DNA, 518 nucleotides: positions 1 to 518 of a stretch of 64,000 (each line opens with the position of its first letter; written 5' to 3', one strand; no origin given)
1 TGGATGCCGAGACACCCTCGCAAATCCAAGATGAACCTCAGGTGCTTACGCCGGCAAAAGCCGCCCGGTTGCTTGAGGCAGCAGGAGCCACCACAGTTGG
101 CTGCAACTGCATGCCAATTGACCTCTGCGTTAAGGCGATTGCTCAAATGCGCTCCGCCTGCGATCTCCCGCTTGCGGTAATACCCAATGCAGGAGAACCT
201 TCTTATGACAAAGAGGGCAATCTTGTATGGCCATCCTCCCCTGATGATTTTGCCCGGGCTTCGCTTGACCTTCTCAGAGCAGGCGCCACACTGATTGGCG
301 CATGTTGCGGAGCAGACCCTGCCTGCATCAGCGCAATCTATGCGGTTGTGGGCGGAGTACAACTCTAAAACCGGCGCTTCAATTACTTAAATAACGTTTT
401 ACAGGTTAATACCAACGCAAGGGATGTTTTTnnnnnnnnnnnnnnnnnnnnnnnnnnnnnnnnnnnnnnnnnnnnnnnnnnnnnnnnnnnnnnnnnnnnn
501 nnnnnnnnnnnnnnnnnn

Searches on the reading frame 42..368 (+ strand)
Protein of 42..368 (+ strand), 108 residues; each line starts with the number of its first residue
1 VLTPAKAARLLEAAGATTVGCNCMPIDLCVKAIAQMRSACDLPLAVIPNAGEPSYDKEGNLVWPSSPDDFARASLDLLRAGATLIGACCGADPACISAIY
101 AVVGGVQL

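Call 67: search_protein_families(library=pfam, proteins=[window:42-368:+], max_evalue=0.0001)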
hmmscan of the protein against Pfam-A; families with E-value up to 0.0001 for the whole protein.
window:42-368:+ (108 aa): 1 family
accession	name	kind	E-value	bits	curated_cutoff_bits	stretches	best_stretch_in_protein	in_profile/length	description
PF02574.22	S-methyl_trans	-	7.2e-17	62.6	22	1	4-102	186-282/283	Homocysteine S-methyltransferase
